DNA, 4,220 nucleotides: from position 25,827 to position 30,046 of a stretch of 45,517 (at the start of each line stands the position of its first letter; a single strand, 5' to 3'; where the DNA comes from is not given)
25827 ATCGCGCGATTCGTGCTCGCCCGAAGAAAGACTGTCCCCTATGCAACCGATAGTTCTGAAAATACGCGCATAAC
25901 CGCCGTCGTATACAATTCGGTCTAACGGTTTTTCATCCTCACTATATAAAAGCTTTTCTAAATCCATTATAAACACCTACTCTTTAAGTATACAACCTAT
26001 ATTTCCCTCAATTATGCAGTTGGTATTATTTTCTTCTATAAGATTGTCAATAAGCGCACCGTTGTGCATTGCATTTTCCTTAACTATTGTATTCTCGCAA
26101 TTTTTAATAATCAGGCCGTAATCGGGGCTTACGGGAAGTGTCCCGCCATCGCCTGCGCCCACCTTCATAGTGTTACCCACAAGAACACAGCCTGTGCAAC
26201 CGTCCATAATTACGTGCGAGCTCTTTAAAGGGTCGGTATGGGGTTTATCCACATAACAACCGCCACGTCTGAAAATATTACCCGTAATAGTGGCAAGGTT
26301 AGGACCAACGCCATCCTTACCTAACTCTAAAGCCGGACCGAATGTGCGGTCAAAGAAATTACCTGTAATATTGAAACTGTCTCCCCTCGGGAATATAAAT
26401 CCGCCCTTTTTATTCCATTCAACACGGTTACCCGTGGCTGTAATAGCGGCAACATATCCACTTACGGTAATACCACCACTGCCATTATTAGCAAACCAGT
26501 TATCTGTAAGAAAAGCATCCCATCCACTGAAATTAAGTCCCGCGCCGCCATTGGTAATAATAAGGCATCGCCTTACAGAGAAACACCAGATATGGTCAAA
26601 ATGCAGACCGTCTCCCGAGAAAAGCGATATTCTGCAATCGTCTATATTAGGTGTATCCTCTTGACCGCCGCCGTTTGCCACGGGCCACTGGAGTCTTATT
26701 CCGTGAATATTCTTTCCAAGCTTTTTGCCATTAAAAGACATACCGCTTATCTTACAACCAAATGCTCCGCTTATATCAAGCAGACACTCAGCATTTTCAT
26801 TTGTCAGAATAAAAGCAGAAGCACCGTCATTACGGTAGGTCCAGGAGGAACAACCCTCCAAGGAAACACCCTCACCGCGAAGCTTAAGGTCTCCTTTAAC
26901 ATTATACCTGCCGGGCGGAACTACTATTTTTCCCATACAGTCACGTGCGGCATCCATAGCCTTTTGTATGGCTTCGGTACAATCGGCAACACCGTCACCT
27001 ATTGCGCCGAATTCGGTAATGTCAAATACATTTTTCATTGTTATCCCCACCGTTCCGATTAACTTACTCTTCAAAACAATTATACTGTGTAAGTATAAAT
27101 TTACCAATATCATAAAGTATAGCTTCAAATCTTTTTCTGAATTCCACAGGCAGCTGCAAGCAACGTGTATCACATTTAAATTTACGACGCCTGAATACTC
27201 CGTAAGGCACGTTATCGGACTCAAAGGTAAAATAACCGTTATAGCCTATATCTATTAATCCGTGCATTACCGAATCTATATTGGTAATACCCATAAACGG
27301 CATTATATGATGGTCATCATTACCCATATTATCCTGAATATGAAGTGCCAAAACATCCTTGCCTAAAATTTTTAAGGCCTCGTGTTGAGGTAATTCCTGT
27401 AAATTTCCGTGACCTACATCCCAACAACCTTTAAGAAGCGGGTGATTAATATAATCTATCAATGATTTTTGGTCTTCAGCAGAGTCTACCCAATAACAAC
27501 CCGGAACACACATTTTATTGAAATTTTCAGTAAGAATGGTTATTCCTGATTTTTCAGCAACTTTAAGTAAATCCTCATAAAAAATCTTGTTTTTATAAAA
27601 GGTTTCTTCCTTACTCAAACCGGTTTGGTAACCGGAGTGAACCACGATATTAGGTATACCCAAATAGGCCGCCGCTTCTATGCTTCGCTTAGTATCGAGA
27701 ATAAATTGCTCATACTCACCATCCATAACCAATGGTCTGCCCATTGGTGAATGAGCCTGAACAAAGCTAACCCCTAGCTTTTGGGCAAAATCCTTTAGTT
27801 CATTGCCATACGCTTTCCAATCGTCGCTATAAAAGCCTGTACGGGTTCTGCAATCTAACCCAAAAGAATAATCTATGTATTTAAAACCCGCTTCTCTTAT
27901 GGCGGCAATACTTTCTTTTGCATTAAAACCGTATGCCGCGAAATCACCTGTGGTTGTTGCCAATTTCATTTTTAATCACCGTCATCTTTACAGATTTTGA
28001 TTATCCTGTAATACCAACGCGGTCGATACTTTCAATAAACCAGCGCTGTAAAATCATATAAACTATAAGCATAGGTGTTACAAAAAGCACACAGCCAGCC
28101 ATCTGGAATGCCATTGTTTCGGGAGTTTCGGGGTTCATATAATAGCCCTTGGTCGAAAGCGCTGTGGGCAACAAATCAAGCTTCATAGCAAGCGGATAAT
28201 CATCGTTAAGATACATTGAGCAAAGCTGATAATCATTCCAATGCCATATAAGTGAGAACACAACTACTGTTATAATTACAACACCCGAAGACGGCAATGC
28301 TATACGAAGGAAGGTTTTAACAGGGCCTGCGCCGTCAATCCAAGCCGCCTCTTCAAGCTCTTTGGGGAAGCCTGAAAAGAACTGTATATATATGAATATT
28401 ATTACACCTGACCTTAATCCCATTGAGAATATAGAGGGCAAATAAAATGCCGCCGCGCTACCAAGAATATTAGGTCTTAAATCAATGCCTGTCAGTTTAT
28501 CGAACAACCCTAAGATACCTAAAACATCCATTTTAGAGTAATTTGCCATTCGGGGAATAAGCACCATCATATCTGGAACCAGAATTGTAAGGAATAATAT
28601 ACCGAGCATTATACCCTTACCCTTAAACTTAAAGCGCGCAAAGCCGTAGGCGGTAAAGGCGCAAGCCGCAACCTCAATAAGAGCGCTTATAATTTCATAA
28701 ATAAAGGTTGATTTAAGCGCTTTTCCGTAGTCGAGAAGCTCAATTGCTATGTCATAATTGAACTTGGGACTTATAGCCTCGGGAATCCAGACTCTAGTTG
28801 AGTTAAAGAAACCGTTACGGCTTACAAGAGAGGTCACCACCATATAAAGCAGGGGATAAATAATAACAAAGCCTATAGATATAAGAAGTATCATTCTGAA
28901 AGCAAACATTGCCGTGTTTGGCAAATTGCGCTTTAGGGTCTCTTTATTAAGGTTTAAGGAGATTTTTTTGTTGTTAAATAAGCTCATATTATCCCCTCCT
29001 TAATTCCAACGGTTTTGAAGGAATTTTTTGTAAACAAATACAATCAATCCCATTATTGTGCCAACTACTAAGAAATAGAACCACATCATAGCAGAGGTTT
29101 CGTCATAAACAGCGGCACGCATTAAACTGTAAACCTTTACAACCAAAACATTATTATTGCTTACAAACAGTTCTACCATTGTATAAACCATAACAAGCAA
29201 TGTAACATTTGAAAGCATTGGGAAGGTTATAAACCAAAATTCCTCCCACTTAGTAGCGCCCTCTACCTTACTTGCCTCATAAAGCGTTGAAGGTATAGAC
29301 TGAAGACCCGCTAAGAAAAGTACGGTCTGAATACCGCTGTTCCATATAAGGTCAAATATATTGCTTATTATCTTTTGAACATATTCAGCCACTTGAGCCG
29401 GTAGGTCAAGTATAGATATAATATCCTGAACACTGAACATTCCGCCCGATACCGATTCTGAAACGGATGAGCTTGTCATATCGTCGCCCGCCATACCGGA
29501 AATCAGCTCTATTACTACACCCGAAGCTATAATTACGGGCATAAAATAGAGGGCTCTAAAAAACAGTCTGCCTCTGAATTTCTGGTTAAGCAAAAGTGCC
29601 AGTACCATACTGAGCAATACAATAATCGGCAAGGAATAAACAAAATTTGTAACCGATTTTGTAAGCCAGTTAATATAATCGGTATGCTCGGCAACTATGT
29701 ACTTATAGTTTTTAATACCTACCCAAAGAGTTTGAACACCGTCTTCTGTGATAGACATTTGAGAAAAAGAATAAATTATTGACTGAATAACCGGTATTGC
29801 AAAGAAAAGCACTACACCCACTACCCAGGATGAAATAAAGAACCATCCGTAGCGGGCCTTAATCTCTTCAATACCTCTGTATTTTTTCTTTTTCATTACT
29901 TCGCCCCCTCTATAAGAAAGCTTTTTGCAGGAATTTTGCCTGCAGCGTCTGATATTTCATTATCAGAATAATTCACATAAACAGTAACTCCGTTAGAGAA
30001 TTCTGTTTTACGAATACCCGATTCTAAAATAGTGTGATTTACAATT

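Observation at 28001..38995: Seven-gene membrane module: two ABC permease pairs around an NHL/TPR-Yip1 protein and an orphan lipoprotein, with no ATPase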

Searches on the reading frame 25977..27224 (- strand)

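Call 7: search_protein_families(library=pfam, proteins=[window:25977-27224:-], max_evalue=0.01)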
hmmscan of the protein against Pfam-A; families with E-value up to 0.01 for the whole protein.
window:25977-27224:- (415 aa): 3 families
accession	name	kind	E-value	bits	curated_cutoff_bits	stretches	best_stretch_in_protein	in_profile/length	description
PF13229.12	Beta_helix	-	2.4e-10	40.7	25.9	2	260-410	10-140/158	Right handed beta helix region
PF12708.12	Pect-lyase_RHGA_epim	-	4.2e-08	33.7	27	1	67-268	2-205/213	Rhamnogalacturonase A/epimerase, pectate lyase-like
PF05048.19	NosD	-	5.5e-07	29.7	23.6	1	204-317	38-145/212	Periplasmic copper-binding protein (NosD)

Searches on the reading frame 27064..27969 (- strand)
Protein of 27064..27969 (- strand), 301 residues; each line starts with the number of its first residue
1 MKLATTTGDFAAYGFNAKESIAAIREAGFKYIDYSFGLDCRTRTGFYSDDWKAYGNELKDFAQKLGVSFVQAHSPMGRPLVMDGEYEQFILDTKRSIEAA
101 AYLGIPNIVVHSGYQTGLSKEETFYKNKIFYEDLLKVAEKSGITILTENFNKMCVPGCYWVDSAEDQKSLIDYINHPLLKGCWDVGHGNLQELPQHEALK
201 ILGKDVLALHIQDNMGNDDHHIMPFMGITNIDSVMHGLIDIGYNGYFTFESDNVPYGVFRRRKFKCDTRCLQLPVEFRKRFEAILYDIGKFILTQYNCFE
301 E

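Call 7: search_protein_families(library=pfam, proteins=[window:27064-27969:-], max_evalue=0.01)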
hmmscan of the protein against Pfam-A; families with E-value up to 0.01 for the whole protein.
window:27064-27969:- (301 aa): 1 family
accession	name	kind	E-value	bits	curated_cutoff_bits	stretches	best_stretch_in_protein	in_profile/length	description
PF01261.30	AP_endonuc_2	-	2.8e-32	112.8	31.1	1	21-252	1-230/249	Xylose isomerase-like TIM barrel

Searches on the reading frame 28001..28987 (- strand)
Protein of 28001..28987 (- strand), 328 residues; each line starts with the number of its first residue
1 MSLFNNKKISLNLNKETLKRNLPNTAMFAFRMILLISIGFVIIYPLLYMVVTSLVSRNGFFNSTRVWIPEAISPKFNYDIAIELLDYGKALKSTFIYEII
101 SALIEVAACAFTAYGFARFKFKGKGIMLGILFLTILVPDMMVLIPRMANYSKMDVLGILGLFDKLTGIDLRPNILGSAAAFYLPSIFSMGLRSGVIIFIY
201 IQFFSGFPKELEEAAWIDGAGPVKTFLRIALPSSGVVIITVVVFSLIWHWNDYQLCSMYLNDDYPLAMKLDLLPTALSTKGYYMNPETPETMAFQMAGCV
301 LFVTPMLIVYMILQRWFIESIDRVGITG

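Call 5: search_protein_families(library=pfam, proteins=[window:28001-28987:-], max_evalue=0.01)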
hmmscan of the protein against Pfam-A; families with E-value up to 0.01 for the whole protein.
window:28001-28987:- (328 aa): 1 family
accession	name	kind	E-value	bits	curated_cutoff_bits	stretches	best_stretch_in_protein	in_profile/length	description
PF00528.27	BPD_transp_1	-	1.7e-10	41.4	26.4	1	117-320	10-181/184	Binding-protein-dependent transport system inner membrane component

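Call 6: search_protein_families(library=ncbifam, proteins=[window:28001-28987:-], max_evalue=0.01)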
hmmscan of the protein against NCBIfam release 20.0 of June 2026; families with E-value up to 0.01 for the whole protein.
window:28001-28987:- (328 aa): 15 families
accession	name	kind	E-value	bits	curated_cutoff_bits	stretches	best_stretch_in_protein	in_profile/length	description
NF008210.0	PRK10973.1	equivalog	3.5e-18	66.3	297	1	193-320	155-275/281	sn-glycerol-3-phosphate ABC transporter permease UgpE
NF008231.0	PRK10998.1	equivalog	2.4e-16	60.2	261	1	29-326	15-294/296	maltose ABC transporter permease MalG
NF040932.1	ABC_arch_GlcU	equivalog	3.3e-11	43.3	340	1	32-325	6-268/272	glucose ABC transporter permease GlcU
TIGR01581.1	Mo_ABC_porter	hypoth_equivalog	4.2e-06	26.4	210.3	1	86-243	18-165/225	ABC transporter permease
NF007852.0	PRK10561.1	equivalog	4.3e-06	26.8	335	1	197-252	175-229/295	sn-glycerol-3-phosphate ABC transporter permease UgpA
NF007047.0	PRK09500.1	equivalog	1.5e-05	24.8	326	1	40-154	11-123/257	spermidine/putrescine ABC transporter permease PotC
NF006939.0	PRK09421.1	equivalog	6.8e-05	22.4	262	1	99-244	20-158/230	molybdate ABC transporter permease subunit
TIGR03262.1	PhnU2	equivalog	9.4e-05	21.2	593.25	1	31-253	7-205/546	putative 2-aminoethylphosphonate ABC transporter permease subunit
TIGR02139.1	permease_CysT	equivalog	0.00014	21.5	246.1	1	89-242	50-193/265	sulfate ABC transporter permease subunit CysT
TIGR00969.1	3a0106s02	subfamily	0.00018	21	240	1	89-245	61-207/272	sulfate ABC transporter permease subunit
TIGR02140.1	permease_CysW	equivalog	0.00021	20.9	329.1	1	82-234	40-182/261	sulfate ABC transporter permease subunit CysW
NF040839.1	tungstate_WtpB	equivalog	0.00037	20.2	340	1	89-243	44-187/251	tungstate ABC transporter permease WtpB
NF008232.0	PRK10999.1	equivalog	0.0011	17.9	392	1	199-258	393-452/520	maltose ABC transporter permease MalF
TIGR02141.1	modB_ABC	equivalog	0.0013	18.4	182.6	1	98-244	7-143/208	molybdate ABC transporter permease subunit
NF040931.1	ABC_arch_GlcT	equivalog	0.004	16.8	360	1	185-244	145-208/278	glucose ABC transporter permease GlcT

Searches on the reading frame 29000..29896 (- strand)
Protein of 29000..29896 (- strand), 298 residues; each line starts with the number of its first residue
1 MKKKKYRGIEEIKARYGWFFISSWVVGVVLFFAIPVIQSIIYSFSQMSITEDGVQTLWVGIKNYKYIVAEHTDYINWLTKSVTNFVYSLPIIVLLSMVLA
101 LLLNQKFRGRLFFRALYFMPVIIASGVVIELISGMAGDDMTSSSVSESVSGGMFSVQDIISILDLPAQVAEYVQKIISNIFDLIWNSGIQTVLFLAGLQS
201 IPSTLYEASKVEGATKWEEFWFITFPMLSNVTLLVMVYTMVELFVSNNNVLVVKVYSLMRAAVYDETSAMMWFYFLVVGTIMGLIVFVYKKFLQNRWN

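Call 5: search_protein_families(library=pfam, proteins=[window:29000-29896:-], max_evalue=0.01)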
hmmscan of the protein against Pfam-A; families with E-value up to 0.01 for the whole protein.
window:29000-29896:- (298 aa): 1 family
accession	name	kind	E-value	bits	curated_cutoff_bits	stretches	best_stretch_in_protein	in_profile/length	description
PF00528.27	BPD_transp_1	-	1.9e-07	31.4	26.4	1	190-289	68-171/184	Binding-protein-dependent transport system inner membrane component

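Call 6: search_protein_families(library=ncbifam, proteins=[window:29000-29896:-], max_evalue=0.01)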
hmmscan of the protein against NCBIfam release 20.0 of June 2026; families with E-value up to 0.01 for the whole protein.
window:29000-29896:- (298 aa): 3 families
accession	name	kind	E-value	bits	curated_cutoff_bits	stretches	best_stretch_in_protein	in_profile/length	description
NF007852.0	PRK10561.1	equivalog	6.3e-10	39.4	335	2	179-247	161-230/295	sn-glycerol-3-phosphate ABC transporter permease UgpA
NF008232.0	PRK10999.1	equivalog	5e-08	32.1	392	1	56-252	262-450/520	maltose ABC transporter permease MalF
TIGR00271.1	TIGR00271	domain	0.0088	15.8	146.5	0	78-172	58-148/175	uncharacterized hydrophobic domain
